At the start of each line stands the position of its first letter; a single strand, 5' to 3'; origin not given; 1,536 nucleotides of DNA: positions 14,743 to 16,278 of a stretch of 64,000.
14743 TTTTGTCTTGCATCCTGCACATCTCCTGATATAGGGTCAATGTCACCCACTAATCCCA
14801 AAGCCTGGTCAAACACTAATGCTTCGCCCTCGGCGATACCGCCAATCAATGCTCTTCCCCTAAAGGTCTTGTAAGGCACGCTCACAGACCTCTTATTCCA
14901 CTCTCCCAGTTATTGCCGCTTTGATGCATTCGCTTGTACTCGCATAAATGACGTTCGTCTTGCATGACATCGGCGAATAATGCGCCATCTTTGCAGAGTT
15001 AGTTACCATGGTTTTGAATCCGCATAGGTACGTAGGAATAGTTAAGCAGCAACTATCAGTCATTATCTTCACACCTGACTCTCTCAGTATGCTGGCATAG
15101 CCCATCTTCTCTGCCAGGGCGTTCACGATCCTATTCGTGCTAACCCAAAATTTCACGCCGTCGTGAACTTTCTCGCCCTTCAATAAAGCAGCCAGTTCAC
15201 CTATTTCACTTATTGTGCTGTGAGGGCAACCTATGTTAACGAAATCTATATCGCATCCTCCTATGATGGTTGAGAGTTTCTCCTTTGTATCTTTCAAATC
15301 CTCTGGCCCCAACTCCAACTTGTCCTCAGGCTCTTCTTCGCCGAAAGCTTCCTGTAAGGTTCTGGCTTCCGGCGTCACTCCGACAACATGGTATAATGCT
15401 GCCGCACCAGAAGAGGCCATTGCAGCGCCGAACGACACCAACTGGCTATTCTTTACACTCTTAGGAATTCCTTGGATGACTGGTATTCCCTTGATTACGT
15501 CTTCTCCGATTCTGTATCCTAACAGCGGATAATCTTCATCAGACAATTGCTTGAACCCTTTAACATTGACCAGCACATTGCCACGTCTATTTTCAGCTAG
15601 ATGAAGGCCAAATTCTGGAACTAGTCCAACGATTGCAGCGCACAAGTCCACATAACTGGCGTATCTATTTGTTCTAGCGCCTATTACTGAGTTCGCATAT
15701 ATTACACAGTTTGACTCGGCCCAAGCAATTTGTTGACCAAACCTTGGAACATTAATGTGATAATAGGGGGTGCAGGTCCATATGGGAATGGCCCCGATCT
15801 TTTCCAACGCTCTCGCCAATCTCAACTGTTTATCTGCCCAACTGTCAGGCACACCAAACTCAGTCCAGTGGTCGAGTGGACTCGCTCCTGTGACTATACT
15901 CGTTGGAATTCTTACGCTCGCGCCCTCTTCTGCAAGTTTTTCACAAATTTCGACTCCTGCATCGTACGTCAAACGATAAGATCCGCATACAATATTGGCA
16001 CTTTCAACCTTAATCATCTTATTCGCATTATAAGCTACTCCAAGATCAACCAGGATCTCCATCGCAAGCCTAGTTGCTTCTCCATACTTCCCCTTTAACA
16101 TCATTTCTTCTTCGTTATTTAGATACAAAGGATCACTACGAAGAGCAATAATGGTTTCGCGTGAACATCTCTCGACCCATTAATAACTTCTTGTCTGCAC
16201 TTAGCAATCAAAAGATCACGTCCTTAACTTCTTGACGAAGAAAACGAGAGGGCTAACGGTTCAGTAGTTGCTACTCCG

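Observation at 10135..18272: AcnX (large+small) sits in an operon with a sugar-type ABC transporter, a DapA-family aldolase and an SdhA-like flavoprotein: a substrate-unknown catabolic module, not the isoprenoid context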

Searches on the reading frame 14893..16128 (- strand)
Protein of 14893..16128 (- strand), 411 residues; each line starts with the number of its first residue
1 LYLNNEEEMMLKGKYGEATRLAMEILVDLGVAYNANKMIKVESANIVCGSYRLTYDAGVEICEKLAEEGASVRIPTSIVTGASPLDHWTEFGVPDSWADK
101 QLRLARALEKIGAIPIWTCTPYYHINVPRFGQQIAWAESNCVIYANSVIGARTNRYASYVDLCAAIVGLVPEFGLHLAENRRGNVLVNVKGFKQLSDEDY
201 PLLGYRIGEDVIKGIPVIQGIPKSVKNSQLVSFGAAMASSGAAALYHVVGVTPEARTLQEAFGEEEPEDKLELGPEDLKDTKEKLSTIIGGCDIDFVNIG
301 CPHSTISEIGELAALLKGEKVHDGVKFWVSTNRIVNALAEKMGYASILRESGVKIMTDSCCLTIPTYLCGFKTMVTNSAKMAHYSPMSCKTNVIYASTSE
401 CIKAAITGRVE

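Call 3: search_protein_families(library=pfam, proteins=[window:14893-16128:-])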
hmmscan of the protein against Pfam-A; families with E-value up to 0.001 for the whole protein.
window:14893-16128:- (411 aa): 2 families
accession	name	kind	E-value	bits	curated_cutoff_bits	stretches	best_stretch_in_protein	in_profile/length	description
PF04412.18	AcnX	-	1.4e-141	472.2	31.5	1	1-403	1-400/400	Aconitase X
PF00330.25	Aconitase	-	2.2e-05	24.1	28.7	1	275-362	322-416/463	Aconitase family (aconitate hydratase)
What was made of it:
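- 14893..16128 (-): AcnX large subunit (411 aa, TTG start), of neither known specificity. PF04412 E=1.4e-141 (call 3).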

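Call 4: search_protein_families(library=ncbifam, proteins=[window:14893-16128:-])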
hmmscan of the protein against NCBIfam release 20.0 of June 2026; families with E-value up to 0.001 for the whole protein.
window:14893-16128:- (411 aa): 5 families
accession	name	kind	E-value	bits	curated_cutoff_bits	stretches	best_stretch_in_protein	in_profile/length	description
NF051439.1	C3LHypDHLhpIPSEAE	equivalog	2.2e-99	333.3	700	1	3-410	146-548/555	cis-3-hydroxy-L-proline dehydratase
NF004016.0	PRK05478.1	subfamily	7.7e-06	24.7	510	1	287-362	333-410/468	3-isopropylmalate dehydratase large subunit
NF001614.1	PRK00402.1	subfamily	2.4e-05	23.2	385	1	289-366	285-366/415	aconitase/3-isopropylmalate dehydratase large subunit family protein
NF009116.0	PRK12466.1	subfamily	2.8e-05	22.9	531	1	288-363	336-413/472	3-isopropylmalate dehydratase large subunit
TIGR00170.1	leuC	equivalog_domain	0.00021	20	560.25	1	292-363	337-411/466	3-isopropylmalate dehydratase large subunit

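Call 5: search_solved_structures(query=window:14893-16128:-, show_alignments=3)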
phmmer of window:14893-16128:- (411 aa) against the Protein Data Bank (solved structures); distinct sequences matched with E-value up to 0.001: 4.
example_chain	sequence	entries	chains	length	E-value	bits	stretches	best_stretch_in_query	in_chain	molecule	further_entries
7cnr_A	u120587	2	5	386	1.8e-74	254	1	1-384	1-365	DUF521 domain-containing protein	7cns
7d2r_A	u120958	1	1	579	1.3e-65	224.9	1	3-410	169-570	cis-3-hydroxy-L-proline dehydratase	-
7cnq_A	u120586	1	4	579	3.6e-64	220.1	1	3-410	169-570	cis-3-hydroxy-L-proline dehydratase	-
7cnp_A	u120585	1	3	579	3.6e-64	220.1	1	3-410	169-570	cis-3-hydroxy-L-proline dehydratase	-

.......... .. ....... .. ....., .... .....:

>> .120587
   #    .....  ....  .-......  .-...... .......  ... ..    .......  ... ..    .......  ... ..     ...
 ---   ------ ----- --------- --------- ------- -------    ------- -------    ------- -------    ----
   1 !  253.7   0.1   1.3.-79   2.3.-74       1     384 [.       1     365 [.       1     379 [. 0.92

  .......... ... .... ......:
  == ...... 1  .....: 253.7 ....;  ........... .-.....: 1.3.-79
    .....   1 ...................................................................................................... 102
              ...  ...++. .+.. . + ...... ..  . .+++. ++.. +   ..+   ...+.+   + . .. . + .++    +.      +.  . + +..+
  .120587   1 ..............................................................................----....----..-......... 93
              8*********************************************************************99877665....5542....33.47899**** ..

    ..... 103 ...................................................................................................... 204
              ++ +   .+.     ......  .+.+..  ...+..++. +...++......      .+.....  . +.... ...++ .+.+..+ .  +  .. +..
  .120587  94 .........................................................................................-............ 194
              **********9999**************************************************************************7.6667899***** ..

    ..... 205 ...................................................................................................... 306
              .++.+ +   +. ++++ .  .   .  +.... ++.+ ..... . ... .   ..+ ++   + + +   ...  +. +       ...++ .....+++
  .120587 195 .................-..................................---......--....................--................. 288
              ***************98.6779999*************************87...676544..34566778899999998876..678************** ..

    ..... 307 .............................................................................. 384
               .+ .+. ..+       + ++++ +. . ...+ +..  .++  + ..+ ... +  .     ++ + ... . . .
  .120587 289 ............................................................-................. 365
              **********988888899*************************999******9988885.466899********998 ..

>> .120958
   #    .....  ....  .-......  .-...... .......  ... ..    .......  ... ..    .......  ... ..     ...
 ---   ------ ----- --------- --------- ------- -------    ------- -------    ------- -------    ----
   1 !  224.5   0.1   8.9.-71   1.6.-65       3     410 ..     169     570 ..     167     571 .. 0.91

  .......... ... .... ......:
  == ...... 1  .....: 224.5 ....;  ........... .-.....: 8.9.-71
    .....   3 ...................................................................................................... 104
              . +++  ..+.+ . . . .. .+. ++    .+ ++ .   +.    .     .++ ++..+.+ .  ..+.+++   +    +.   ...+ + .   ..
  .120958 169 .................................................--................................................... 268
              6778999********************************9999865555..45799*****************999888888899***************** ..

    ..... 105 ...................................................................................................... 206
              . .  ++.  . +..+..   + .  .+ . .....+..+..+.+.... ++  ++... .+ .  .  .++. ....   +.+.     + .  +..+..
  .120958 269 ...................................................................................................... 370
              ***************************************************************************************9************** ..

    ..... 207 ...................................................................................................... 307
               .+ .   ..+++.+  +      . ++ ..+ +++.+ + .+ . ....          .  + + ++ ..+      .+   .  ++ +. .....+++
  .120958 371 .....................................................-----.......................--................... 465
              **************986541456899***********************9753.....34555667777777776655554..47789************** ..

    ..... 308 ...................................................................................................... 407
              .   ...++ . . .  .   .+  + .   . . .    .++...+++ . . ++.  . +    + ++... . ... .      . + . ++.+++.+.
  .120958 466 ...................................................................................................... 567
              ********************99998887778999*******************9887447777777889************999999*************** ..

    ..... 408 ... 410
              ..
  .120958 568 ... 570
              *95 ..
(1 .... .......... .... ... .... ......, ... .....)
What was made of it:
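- TkAcnX is the best-scoring solved relative (call 5).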

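Call 13: find_homologous_proteins(query=window:14893-16128:-, max_evalue=1e-20)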
Query window:14893-16128:- (411 aa): 6459 proteins with E <= 1e-20 among 8000 candidates; the best 120 are listed.
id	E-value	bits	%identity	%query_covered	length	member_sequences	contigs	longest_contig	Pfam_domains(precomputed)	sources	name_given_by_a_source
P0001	1.0e-275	932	100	100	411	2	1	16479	PF28406.1,PF04412.20,PF28403.1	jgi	jgi:hypothetical protein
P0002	9.0e-154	530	56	100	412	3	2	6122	PF28406.1,PF04412.20,PF28403.1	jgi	-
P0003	1.4e-139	483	52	100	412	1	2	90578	PF28406.1,PF04412.20,PF28403.1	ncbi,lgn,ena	-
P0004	1.6e-136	473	52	100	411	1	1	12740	PF28406.1,PF04412.20,PF28403.1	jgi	jgi:predicted aconitase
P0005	3.5e-136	472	52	100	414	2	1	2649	PF28406.1,PF04412.20,PF00330.26,PF28403.1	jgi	-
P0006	2.6e-135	469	51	100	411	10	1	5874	PF28406.1,PF04412.20,PF28403.1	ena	-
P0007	8.9e-135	467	51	100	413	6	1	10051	PF28406.1,PF04412.20,PF28403.1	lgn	-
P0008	1.1e-134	467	53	99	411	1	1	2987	PF28406.1,PF04412.20,PF00330.26,PF28403.1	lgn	-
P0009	1.9e-134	466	51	98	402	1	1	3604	PF28406.1,PF04412.20,PF28403.1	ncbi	-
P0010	7.0e-134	465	51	100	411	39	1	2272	PF28406.1,PF04412.20,PF28403.1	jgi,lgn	-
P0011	9.5e-134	464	50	100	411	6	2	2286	PF28406.1,PF04412.20,PF28403.1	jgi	-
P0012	1.5e-133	463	52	97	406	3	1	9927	PF28406.1,PF04412.20,PF28403.1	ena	-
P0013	2.7e-132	459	50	99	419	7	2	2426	PF28406.1,PF04412.20,PF28403.1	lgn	-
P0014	4.9e-132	458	50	99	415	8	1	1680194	PF28406.1,PF04412.20,PF28403.1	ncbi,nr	ncbi:MAG: aconitase X catalytic domain-containing protein [Candidatus Bathyarchaeota archaeon]|nr:MA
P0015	6.4e-132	458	51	99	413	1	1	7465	PF28406.1,PF04412.20,PF00330.26,PF28403.1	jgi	-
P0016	7.8e-132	458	49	100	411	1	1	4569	PF28406.1,PF04412.20,PF28403.1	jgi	-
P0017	8.9e-132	458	50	100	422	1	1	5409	PF28406.1,PF04412.20,PF28403.1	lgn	-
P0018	5.4e-130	452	49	100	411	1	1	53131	PF28406.1,PF04412.20,PF28403.1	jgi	-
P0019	2.9e-128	446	51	97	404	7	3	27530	PF28406.1,PF04412.20,PF00330.26,PF28403.1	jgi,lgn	-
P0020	3.6e-126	439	48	100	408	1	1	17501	PF28406.1,PF04412.20,PF28403.1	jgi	jgi:predicted aconitase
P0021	5.5e-125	435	49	98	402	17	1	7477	PF28406.1,PF04412.20,PF28403.1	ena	-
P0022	1.9e-123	430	49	99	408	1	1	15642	PF28406.1,PF04412.20,PF28403.1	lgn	-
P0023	3.1e-122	426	47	99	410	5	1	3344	PF28406.1,PF04412.20,PF28403.1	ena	-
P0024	2.9e-121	423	46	100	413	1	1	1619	PF28406.1,PF04412.20,PF28403.1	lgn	-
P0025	1.9e-120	420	46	100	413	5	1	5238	PF28406.1,PF04412.20,PF28403.1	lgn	-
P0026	2.5e-120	420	46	100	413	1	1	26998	PF28406.1,PF04412.20,PF28403.1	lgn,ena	-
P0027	3.4e-120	419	46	100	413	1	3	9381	PF28406.1,PF04412.20,PF28403.1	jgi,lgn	jgi:hypothetical protein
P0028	3.5e-120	419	46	100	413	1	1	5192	PF28406.1,PF04412.20,PF28403.1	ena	-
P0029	3.7e-120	419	46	100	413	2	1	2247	PF28406.1,PF04412.20,PF00330.26,PF28403.1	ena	-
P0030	4.1e-120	419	48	100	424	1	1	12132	PF28406.1,PF04412.20,PF28403.1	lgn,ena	-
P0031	4.8e-120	419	46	100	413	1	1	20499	PF28406.1,PF04412.20,PF28403.1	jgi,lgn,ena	-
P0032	5.5e-120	419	47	100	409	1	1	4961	PF28406.1,PF04412.20,PF28403.1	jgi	jgi:predicted aconitase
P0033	6.2e-120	419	46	100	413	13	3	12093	PF28406.1,PF04412.20,PF28403.1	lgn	-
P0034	6.2e-120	419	46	100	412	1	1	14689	PF28406.1,PF04412.20,PF28403.1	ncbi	-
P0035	6.2e-120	419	46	100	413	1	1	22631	PF28406.1,PF04412.20,PF28403.1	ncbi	-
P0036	2.2e-119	417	48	100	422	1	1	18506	PF28406.1,PF04412.20,PF28403.1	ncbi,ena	-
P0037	8.5e-119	415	45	100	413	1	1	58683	PF28406.1,PF04412.20,PF28403.1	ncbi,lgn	-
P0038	9.1e-119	415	45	100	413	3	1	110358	PF28406.1,PF04412.20,PF28403.1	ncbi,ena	-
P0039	1.1e-118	414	45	100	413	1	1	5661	PF28406.1,PF04412.20,PF28403.1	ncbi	-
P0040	1.9e-118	414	46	100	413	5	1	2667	PF28406.1,PF04412.20,PF28403.1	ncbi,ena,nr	ncbi:MAG TPA: aconitase X catalytic domain-containing protein [archaeon]|nr:aconitase X catalytic do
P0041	2.3e-118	413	45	100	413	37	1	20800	PF28406.1,PF04412.20,PF28403.1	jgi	-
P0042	2.9e-118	413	45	100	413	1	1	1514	PF28406.1,PF04412.20,PF28403.1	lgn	-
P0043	3.1e-118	413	46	100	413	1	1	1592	PF28406.1,PF04412.20,PF28403.1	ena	-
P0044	3.5e-118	413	45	100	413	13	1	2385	PF28406.1,PF04412.20,PF28403.1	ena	-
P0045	5.5e-118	412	47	100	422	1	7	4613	PF28406.1,PF04412.20,PF28403.1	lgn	-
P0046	9.9e-118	411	46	100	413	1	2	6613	PF28406.1,PF04412.20,PF28403.1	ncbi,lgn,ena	-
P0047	1.1e-117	411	44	100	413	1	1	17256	PF28406.1,PF04412.20,PF28403.1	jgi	jgi:predicted aconitase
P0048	1.3e-117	411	45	100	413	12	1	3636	PF28406.1,PF04412.20,PF28403.1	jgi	-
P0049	1.4e-117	411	46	100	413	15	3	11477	PF28406.1,PF04412.20,PF28403.1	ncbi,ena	-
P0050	1.9e-117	410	45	100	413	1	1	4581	PF28406.1,PF04412.20,PF28403.1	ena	-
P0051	2.1e-117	410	46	100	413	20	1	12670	PF28406.1,PF04412.20,PF28403.1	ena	-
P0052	2.4e-117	410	45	100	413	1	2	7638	PF28406.1,PF04412.20,PF28403.1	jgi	jgi:predicted aconitase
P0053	2.5e-117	410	45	100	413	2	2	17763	PF28406.1,PF04412.20,PF28403.1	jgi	jgi:hypothetical protein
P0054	2.5e-117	410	44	100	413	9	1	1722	PF28406.1,PF04412.20,PF28403.1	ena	-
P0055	2.6e-117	410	47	99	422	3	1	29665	PF28406.1,PF04412.20,PF28403.1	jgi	-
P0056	6.2e-117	409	45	100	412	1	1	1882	PF28406.1,PF04412.20,PF28403.1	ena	-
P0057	8.6e-117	408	45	100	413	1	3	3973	PF28406.1,PF04412.20,PF28403.1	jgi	jgi:predicted aconitase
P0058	1.3e-116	408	44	100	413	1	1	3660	PF28406.1,PF04412.20,PF28403.1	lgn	-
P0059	1.3e-116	408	45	100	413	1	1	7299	PF28406.1,PF04412.20,PF28403.1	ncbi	-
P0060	1.6e-116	407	45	100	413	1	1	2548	PF28406.1,PF04412.20,PF28403.1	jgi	jgi:predicted aconitase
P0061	2.7e-116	407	44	100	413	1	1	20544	PF28406.1,PF04412.20,PF28403.1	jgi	jgi:predicted aconitase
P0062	2.8e-116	407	46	100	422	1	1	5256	PF28406.1,PF04412.20,PF28403.1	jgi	-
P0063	2.9e-116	407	45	100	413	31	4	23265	PF28406.1,PF04412.20,PF28403.1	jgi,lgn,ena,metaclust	metaclust:\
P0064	3.4e-116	406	44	100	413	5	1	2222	PF28406.1,PF04412.20,PF28403.1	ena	-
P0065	3.8e-116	406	45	100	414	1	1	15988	PF28406.1,PF04412.20,PF28403.1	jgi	-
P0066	4.2e-116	406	44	100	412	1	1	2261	PF28406.1,PF04412.20,PF28403.1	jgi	jgi:predicted aconitase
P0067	4.6e-116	406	45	100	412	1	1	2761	PF28406.1,PF04412.20,PF28403.1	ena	-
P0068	4.7e-116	406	44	100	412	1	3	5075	PF28406.1,PF04412.20,PF28403.1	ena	-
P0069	5.3e-116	406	45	100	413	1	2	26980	PF28406.1,PF04412.20,PF28403.1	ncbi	-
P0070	5.7e-116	406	45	100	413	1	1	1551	PF28406.1,PF04412.20,PF28403.1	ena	-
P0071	6.1e-116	405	45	100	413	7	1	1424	PF28406.1,PF04412.20,PF28403.1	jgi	jgi:predicted aconitase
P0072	6.5e-116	405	45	100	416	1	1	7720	PF28406.1,PF04412.20,PF28403.1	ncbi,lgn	-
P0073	6.7e-116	405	44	100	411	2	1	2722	PF28406.1,PF04412.20,PF28403.1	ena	-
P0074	1.0e-115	405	45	100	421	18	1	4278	PF28406.1,PF04412.20,PF28403.1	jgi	-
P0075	1.8e-115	404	45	100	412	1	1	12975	PF28406.1,PF04412.20,PF28403.1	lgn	-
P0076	1.9e-115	404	44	100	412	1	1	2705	PF28406.1,PF04412.20,PF28403.1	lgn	-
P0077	3.3e-115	403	46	100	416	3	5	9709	PF28406.1,PF04412.20,PF28403.1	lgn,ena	-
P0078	3.8e-115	403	45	99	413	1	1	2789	PF28406.1,PF04412.20,PF28403.1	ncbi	-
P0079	5.0e-115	402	45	100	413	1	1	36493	PF28406.1,PF04412.20,PF28403.1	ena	-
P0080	7.9e-115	402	46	98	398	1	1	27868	PF28406.1,PF04412.20,PF28403.1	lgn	-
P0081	1.1e-114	401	45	100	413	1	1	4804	PF28406.1,PF04412.20,PF28403.1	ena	-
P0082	1.7e-114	401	45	100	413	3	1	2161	PF28406.1,PF04412.20,PF28403.1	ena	-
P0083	1.7e-114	401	47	99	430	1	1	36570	PF28406.1,PF04412.20,PF28403.1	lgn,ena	-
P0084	1.9e-114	401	43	100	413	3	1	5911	PF28406.1,PF04412.20,PF28403.1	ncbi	-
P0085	1.9e-114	401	46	100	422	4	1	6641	PF28406.1,PF04412.20,PF28403.1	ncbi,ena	-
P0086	2.1e-114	400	46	100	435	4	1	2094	PF28406.1,PF04412.20,PF28403.1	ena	-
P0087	4.2e-114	399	45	100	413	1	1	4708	PF28406.1,PF04412.20,PF00330.26,PF28403.1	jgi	jgi:predicted aconitase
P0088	4.9e-114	399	44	100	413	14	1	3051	PF28406.1,PF04412.20,PF28403.1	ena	-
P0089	6.1e-114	399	44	100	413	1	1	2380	PF28406.1,PF04412.20,PF28403.1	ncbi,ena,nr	ncbi:MAG TPA: aconitase X catalytic domain-containing protein [Candidatus Sulfotelmatobacter sp.]|nr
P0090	7.2e-114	399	44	100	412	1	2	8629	PF28406.1,PF04412.20,PF28403.1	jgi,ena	-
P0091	7.8e-114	399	44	100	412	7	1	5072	PF28406.1,PF04412.20,PF28403.1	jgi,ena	-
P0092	9.0e-114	398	44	100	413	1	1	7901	PF28406.1,PF04412.20,PF28403.1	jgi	jgi:predicted aconitase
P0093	9.0e-114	398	44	100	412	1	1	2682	PF28406.1,PF04412.20,PF28403.1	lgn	-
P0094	9.7e-114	398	44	100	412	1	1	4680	PF28406.1,PF04412.20,PF28403.1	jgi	jgi:predicted aconitase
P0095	1.5e-113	398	44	100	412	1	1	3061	PF28406.1,PF04412.20,PF28403.1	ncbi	-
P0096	1.6e-113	397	44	99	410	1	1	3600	PF28406.1,PF04412.20,PF28403.1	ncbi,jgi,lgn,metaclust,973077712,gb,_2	metaclust:\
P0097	1.9e-113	397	44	100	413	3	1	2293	PF28406.1,PF04412.20,PF28403.1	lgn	-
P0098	2.3e-113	397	44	100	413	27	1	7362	PF28406.1,PF04412.20,PF28403.1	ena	-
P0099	2.5e-113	397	47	100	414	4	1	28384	PF28406.1,PF04412.20,PF28403.1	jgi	-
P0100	2.6e-113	397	44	99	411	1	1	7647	PF28406.1,PF04412.20,PF28403.1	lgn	-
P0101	4.0e-113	396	47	100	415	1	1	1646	PF28406.1,PF04412.20,PF28403.1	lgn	-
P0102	4.4e-113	396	44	100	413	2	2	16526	PF28406.1,PF04412.20,PF28403.1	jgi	-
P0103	7.5e-113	395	44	100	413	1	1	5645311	PF28406.1,PF04412.20,PF28403.1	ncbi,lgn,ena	-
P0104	1.3e-112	395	45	100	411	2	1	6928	PF28406.1,PF04412.20,PF28403.1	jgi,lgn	jgi:predicted aconitase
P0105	1.4e-112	394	45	99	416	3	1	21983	PF28406.1,PF04412.20,PF28403.1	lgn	-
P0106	2.3e-112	394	44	100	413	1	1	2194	PF28406.1,PF04412.20,PF28403.1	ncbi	-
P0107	2.7e-112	393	46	100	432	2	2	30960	PF28406.1,PF04412.20,PF28403.1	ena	-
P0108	3.7e-112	393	46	100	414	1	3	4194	PF28406.1,PF04412.20,PF28403.1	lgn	-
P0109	3.8e-112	393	45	100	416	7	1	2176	PF28406.1,PF04412.20,PF28403.1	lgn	-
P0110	4.5e-112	393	43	100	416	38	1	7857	PF28406.1,PF04412.20,PF28403.1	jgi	jgi:hypothetical protein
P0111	6.4e-112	392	45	100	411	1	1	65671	PF28406.1,PF04412.20,PF28403.1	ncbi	-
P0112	6.5e-112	392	44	100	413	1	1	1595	PF28406.1,PF04412.20,PF28403.1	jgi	-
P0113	8.4e-112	392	46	97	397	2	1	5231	PF28406.1,PF04412.20,PF28403.1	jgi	-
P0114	9.8e-112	392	45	100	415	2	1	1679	PF28406.1,PF04412.20,PF28403.1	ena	-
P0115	1.3e-111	391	45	100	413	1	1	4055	PF28406.1,PF04412.20,PF28403.1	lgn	-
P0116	1.6e-111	391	46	100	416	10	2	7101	PF28406.1,PF04412.20,PF28403.1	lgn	-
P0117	1.8e-111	391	45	100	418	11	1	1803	PF28406.1,PF04412.20,PF28403.1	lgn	-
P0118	1.9e-111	391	46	100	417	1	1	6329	PF28406.1,PF04412.20,PF28403.1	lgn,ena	-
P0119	1.9e-111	391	45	99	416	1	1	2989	PF28406.1,PF04412.20,PF28403.1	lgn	-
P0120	2.6e-111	390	45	100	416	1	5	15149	PF28406.1,PF04412.20,PF28403.1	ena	-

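Call 15: find_encoding_contigs(protein=P0001, flank=10000, max_places=4)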
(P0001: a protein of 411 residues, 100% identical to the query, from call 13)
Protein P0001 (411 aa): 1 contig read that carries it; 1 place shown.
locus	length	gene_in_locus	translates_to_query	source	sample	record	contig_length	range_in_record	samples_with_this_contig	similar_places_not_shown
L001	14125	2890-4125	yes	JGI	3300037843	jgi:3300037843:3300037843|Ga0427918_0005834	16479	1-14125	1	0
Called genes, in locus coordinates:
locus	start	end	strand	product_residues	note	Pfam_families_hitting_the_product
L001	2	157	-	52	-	?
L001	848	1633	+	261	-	PF00528:BPD_transp_1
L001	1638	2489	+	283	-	PF00528:BPD_transp_1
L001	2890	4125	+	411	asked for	PF04412:AcnX, PF28403:AcnX_2nd, PF28406:AcnX_3rd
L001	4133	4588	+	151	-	PF01989:AcnX_swivel_put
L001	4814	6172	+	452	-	PF01547:SBP_bac_1, PF13416:SBP_bac_8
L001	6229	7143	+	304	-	PF00701:DHDPS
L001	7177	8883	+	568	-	PF00890:FAD_binding_2, PF01266:DAO (weak), PF07992:Pyr_redox_2 (faint), PF12831:FAD_oxidored (weak), PF03486:HI0933_like (weak), PF02910:Succ_DH_flav_C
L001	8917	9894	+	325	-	PF01073:3Beta_HSD, PF01370:Epimerase, PF02719:Polysacc_synt_2, PF04321:RmlD_sub_bind, PF16363:GDP_Man_Dehyd, PF07993:NAD_binding_4 (weak)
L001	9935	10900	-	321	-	PF00296:Bac_luciferase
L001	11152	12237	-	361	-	PF00005:ABC_tran, PF17912:OB_MalK, PF08402:TOBE_2, PF03459:TOBE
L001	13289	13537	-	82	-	-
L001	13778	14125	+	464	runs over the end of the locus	PF00890:FAD_binding_2 (weak), PF01134:GIDA (faint), PF01266:DAO (faint), PF01494:FAD_binding_3 (faint), PF01946:Thi4 (faint), PF03486:HI0933_like (weak), PF07992:Pyr_redox_2, PF12831:FAD_oxidored, +2 more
